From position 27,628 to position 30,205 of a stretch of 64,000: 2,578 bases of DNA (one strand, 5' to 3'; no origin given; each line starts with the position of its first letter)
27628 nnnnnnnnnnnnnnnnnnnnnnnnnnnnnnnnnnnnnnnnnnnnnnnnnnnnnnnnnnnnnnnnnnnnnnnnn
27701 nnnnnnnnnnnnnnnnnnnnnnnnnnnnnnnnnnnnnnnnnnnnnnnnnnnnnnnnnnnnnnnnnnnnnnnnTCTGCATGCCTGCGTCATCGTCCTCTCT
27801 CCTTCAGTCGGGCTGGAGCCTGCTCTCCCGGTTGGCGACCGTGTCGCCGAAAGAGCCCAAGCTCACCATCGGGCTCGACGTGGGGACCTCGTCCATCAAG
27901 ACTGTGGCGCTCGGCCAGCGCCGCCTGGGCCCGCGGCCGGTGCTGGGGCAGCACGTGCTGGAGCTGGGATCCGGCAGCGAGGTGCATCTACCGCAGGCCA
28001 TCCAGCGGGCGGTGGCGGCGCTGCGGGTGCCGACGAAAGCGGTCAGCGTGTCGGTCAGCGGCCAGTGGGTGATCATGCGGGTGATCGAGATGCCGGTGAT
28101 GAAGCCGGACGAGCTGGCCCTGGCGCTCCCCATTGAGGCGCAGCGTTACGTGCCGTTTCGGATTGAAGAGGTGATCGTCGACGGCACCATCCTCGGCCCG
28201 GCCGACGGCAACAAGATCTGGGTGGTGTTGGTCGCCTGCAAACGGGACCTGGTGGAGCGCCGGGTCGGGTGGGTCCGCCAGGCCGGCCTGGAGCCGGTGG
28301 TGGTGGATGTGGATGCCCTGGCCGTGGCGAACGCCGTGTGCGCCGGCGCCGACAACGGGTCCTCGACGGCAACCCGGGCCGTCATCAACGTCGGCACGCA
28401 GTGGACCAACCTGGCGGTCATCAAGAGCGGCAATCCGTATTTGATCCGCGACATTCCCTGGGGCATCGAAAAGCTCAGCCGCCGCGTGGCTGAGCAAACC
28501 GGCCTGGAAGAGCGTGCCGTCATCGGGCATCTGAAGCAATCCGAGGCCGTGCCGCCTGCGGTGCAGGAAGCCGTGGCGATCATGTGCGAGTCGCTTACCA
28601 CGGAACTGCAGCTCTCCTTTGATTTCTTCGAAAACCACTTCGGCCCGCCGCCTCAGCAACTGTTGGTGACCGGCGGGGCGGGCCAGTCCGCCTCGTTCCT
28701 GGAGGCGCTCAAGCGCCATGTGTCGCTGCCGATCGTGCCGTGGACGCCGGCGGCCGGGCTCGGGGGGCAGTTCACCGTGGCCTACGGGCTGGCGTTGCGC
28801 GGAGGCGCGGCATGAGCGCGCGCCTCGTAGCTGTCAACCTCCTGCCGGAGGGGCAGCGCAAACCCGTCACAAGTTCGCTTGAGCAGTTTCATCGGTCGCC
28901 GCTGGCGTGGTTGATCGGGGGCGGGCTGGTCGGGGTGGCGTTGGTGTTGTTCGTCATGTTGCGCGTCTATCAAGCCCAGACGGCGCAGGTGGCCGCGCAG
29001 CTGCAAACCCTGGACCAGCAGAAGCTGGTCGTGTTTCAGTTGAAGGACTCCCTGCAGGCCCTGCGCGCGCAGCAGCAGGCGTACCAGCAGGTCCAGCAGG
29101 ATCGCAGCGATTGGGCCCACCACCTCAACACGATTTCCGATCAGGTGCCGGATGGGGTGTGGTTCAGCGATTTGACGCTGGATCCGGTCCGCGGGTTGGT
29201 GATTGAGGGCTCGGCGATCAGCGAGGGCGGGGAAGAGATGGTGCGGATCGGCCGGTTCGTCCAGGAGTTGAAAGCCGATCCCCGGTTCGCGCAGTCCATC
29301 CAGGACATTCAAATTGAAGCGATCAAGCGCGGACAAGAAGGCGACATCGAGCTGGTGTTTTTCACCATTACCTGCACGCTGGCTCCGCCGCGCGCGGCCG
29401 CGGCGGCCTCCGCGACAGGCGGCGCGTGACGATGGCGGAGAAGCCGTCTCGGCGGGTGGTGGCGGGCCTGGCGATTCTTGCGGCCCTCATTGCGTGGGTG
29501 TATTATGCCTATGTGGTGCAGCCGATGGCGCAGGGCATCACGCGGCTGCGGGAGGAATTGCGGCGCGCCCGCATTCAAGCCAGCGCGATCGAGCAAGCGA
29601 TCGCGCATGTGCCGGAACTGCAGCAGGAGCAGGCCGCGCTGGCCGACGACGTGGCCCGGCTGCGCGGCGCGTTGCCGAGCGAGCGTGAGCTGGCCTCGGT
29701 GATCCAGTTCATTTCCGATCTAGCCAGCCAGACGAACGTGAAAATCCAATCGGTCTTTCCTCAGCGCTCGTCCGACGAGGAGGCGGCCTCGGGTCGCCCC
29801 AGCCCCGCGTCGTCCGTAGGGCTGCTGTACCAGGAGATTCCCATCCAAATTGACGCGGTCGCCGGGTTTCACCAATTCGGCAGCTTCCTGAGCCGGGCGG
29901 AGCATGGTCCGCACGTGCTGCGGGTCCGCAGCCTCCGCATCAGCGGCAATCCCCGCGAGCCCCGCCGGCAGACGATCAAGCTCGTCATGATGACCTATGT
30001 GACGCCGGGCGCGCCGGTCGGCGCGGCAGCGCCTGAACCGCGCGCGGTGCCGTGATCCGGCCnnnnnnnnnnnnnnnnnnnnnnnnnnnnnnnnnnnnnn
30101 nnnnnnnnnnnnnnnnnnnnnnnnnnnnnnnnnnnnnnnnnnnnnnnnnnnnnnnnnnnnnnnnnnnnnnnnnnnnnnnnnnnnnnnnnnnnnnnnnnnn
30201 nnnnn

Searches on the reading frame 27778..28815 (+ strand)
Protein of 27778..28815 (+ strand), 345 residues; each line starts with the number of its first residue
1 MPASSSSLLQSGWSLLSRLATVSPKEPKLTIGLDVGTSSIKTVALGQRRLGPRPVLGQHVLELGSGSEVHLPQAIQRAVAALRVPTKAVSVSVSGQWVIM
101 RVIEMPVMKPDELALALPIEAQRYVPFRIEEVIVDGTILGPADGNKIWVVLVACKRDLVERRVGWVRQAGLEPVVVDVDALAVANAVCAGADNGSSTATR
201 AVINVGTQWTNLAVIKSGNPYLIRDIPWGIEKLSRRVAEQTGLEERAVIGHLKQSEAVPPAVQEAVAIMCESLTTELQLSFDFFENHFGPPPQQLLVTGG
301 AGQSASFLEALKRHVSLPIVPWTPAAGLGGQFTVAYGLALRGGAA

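Call 67: search_protein_families(library=pfam, proteins=[window:27778-28815:+], max_evalue=0.01)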
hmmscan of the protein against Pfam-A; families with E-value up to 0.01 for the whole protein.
window:27778-28815:+ (345 aa): 2 families
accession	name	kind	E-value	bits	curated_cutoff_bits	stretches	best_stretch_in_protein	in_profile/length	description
PF11104.14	PilM_2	-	3.9e-33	115.3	27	1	32-318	1-301/340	Type IV pilus assembly protein PilM;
PF25216.1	Volactin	-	0.0013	18.8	35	0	203-274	171-247/321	Volactin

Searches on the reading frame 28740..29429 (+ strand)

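Call 67: search_protein_families(library=pfam, proteins=[window:28740-29429:+], max_evalue=0.01)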
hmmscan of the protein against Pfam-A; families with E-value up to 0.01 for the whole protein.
window:28740-29429:+ (229 aa): 1 family
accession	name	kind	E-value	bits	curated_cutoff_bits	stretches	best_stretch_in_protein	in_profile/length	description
PF05137.18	PilN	-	1.3e-07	31.9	22.8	1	127-214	1-78/78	Fimbrial assembly protein (PilN)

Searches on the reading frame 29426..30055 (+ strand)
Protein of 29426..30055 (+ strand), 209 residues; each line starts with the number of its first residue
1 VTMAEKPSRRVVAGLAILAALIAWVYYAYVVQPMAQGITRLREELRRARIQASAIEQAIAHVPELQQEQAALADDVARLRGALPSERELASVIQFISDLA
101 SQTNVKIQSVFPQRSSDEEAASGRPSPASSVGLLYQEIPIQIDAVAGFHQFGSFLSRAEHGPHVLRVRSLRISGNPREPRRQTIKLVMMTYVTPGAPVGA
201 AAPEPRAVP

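Call 67: search_protein_families(library=pfam, proteins=[window:29426-30055:+], max_evalue=0.01)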
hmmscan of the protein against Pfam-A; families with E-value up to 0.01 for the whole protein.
window:29426-30055:+ (209 aa): 2 families
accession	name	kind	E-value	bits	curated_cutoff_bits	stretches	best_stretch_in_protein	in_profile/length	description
PF04350.18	PilO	-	1.6e-12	48.2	22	1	43-189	6-139/145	Pilus assembly protein, PilO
PF04612.17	T2SSM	-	1.2e-05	26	27.8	1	9-83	16-87/160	Type II secretion system (T2SS), protein M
